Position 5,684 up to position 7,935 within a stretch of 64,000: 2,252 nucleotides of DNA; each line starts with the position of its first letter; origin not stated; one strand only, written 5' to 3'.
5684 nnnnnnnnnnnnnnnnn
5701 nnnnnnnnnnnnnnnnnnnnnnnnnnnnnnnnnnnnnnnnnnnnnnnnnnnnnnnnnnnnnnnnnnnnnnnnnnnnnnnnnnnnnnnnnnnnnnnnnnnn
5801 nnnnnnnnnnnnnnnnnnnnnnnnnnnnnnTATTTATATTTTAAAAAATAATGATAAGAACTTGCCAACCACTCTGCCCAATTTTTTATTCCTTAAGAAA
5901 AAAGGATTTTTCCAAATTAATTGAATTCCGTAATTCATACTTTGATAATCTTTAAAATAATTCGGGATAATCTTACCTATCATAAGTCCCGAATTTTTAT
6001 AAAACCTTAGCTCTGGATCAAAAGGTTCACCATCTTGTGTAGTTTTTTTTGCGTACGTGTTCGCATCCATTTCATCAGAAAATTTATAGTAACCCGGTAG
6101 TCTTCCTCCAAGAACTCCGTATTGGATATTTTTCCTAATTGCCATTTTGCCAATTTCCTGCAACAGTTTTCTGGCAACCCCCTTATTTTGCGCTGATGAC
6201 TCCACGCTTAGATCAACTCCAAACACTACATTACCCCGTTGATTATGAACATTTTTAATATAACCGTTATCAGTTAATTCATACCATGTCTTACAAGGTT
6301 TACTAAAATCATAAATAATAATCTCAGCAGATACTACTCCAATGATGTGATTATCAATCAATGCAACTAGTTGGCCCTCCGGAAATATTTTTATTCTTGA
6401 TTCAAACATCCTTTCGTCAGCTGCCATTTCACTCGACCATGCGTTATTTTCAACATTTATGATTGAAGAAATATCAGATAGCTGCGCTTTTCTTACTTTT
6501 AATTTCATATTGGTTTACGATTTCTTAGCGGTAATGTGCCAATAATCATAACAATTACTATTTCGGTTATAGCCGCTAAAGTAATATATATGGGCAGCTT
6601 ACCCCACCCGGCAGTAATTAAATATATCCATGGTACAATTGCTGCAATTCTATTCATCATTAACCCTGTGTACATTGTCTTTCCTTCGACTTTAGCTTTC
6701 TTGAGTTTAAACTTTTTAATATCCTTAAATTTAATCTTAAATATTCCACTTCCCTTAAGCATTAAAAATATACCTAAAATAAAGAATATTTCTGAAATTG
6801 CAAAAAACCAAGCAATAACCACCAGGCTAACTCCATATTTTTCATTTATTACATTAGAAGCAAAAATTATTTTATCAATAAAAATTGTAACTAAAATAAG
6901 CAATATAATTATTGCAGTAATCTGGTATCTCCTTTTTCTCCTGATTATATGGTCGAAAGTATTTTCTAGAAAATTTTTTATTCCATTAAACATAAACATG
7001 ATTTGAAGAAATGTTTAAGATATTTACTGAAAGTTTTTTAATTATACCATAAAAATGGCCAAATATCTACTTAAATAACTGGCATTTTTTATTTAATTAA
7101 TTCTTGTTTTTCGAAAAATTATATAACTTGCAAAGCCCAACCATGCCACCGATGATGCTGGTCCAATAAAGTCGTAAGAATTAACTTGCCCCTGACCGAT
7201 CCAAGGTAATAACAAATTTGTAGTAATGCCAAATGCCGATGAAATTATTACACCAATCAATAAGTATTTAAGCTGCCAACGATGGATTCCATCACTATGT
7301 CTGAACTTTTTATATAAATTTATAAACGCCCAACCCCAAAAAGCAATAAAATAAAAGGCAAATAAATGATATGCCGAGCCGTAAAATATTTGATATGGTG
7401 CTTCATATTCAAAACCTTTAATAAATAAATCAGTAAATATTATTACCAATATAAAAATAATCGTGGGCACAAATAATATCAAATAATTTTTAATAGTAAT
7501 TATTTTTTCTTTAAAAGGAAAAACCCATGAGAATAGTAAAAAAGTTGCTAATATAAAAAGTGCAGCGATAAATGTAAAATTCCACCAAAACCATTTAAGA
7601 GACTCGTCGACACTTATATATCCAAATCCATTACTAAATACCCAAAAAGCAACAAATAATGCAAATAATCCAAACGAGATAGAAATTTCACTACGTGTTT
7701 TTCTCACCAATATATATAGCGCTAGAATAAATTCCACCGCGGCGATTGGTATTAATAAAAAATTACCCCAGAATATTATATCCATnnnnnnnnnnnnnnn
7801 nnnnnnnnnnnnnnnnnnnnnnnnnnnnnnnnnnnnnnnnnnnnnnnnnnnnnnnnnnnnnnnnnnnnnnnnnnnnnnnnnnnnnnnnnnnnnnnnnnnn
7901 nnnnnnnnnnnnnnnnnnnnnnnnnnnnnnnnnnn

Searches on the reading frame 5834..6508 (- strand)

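Call 22: search_protein_families(library=pfam, proteins=[window:5834-6508:-], max_evalue=0.001)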
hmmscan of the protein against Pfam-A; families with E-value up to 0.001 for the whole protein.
window:5834-6508:- (224 aa): 2 families
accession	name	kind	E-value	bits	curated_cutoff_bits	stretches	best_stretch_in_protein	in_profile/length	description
PF00583.31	Acetyltransf_1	-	7.6e-06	26.6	20.7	1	25-128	17-93/116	Acetyltransferase (GNAT) family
PF13508.13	Acetyltransf_7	-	0.00012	22.8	27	1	48-128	7-62/84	Acetyltransferase (GNAT) domain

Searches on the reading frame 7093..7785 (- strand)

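Call 22: search_protein_families(library=pfam, proteins=[window:7093-7785:-], max_evalue=0.001)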
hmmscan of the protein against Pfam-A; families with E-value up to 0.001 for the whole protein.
window:7093-7785:- (230 aa): 1 family
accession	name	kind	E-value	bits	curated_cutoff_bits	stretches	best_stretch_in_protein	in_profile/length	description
PF16927.11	HisKA_7TM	-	2.3e-17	64.1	28.6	1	11-216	2-208/224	N-terminal 7TM region of histidine kinase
